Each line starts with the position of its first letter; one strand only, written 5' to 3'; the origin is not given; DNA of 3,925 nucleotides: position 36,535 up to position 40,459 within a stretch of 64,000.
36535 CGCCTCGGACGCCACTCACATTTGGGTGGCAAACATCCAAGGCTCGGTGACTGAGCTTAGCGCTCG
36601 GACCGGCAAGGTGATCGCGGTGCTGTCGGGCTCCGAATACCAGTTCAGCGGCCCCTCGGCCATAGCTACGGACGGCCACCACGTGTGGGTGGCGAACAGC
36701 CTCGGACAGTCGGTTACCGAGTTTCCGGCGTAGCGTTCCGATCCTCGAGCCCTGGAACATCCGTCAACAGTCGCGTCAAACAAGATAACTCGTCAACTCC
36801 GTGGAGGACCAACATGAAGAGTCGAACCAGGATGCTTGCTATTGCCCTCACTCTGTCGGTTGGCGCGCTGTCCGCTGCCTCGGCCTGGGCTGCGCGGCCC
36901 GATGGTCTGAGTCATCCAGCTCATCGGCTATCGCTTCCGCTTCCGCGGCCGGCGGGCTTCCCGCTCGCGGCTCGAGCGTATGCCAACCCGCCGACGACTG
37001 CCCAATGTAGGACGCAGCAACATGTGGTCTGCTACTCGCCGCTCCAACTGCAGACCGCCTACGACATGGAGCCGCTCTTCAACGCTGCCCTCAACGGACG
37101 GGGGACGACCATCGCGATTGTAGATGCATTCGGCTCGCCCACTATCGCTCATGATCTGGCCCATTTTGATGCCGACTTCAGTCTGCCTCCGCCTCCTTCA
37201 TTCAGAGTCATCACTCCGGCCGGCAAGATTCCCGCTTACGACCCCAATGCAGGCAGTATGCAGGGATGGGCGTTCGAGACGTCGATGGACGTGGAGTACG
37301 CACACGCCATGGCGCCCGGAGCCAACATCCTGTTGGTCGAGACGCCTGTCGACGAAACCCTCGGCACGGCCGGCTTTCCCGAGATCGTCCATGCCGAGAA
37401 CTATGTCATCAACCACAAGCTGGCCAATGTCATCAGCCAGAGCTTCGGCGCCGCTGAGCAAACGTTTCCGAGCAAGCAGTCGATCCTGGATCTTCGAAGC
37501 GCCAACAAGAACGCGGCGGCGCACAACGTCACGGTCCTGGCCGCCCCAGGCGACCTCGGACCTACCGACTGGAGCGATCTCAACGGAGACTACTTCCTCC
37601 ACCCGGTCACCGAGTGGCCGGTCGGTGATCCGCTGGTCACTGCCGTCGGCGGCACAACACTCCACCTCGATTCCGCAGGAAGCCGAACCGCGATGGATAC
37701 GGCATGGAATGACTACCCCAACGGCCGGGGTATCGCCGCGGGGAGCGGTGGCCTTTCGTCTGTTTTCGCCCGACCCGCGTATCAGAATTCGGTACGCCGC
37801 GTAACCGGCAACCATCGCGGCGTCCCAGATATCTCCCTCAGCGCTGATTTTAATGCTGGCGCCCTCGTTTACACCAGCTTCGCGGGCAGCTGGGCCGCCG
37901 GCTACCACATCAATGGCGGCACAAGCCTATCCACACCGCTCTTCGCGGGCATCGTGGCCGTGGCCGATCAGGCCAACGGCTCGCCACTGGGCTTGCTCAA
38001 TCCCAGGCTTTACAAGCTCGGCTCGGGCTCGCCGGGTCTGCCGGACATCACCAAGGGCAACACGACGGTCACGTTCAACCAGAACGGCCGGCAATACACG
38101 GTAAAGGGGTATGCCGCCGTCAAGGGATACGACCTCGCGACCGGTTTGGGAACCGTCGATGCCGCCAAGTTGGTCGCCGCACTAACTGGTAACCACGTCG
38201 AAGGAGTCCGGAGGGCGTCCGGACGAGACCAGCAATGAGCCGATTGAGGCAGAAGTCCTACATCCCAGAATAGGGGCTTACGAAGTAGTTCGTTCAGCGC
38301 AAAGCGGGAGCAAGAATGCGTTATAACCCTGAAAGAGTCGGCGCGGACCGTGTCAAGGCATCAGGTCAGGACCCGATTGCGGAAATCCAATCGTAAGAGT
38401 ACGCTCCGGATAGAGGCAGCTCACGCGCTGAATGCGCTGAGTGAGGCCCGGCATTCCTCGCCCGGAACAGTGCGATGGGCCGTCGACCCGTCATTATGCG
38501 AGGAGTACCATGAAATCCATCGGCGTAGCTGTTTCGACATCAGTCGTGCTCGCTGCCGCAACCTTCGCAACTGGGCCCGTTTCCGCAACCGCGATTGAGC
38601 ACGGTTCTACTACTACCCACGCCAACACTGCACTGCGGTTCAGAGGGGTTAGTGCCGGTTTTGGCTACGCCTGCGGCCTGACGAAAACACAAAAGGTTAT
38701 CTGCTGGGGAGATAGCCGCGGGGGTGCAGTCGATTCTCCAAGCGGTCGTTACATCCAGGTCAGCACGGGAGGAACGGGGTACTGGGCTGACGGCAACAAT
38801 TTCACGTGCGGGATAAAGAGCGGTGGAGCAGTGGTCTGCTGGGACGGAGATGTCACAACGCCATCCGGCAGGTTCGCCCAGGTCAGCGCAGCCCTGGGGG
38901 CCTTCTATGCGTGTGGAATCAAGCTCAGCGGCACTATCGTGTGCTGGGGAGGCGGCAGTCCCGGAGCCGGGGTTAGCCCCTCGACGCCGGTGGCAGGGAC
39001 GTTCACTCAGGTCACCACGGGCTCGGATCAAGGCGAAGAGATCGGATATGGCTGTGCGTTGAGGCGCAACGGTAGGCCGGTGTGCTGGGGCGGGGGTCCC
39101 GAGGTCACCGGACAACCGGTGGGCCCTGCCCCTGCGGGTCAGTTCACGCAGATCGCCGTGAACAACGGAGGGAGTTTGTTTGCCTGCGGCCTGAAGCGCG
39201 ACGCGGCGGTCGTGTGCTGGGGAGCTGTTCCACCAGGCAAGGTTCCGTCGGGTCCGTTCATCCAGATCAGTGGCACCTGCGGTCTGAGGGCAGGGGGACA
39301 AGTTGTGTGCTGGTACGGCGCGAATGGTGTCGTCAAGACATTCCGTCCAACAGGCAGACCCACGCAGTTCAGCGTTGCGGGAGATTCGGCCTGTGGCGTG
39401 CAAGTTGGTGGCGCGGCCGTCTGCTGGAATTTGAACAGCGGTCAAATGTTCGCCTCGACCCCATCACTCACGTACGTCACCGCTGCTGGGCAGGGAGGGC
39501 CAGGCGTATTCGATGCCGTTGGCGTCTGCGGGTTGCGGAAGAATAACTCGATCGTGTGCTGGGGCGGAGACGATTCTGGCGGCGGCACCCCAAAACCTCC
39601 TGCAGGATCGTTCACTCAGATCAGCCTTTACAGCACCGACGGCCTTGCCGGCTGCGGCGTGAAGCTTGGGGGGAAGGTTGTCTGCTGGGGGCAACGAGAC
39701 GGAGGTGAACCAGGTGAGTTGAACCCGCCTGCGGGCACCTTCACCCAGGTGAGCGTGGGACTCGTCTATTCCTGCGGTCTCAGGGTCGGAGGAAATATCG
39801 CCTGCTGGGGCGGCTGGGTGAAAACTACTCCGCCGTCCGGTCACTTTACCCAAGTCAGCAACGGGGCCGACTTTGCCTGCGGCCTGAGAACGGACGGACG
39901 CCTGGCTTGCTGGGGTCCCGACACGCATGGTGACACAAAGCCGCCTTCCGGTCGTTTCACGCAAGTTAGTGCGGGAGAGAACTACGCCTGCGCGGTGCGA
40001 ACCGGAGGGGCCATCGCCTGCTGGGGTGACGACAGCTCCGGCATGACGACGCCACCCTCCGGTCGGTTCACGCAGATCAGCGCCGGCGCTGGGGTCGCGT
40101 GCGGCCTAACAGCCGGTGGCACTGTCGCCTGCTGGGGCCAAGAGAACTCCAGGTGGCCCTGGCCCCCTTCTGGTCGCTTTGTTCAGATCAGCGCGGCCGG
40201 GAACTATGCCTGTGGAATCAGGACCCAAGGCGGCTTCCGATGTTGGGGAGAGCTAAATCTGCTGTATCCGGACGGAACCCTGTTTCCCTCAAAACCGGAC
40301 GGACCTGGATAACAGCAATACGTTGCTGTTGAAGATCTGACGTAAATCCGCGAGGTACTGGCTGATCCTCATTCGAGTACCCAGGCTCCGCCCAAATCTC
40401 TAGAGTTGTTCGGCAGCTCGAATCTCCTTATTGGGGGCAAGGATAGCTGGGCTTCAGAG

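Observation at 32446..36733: Tandem propeller paralogs with conserved 5' and 3' cassettes around divergent or decayed centres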

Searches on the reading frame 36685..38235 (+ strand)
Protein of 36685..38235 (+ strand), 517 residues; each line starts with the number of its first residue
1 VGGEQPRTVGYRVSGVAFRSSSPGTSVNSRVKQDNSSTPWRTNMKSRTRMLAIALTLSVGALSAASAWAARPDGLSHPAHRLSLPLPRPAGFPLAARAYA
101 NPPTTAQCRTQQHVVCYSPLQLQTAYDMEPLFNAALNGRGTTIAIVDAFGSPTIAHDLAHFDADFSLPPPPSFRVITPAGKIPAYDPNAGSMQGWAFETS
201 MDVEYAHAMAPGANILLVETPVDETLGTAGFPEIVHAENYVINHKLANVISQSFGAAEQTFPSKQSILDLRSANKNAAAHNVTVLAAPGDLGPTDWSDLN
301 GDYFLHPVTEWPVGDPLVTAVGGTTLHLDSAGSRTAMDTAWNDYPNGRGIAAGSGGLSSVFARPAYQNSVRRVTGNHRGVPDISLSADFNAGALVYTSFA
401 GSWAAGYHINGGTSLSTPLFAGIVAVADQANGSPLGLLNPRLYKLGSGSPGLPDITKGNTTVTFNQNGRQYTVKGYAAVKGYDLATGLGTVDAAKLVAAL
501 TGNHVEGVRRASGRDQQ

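Call 7: search_protein_families(library=pfam, proteins=[window:36685-38235:+], max_evalue=0.01)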
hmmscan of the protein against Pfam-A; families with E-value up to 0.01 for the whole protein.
window:36685-38235:+ (517 aa): 1 family
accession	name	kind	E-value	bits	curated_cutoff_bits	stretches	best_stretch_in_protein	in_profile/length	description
PF00082.27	Peptidase_S8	-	2.8e-06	27.3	21.8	1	206-433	74-259/288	Subtilase family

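Call 20: find_encoding_contigs(protein=window:36814-38235:+, flank=10000, max_places=10)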
Protein window:36814-38235:+ (474 aa): no gene with exactly this product is on record in the collection.

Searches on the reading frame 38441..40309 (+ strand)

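Call 7: search_protein_families(library=pfam, proteins=[window:38441-40309:+], max_evalue=0.01)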
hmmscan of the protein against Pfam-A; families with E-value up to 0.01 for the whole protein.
window:38441-40309:+ (623 aa): 2 families
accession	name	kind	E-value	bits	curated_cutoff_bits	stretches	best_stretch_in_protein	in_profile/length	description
PF13540.12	RCC1_2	-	1.9e-35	120.2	22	4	506-534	1-29/30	Regulator of chromosome condensation (RCC1) repeat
PF25390.1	WD40_RLD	-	4.6e-08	33.2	150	2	499-569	84-170/363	RCC1-like domain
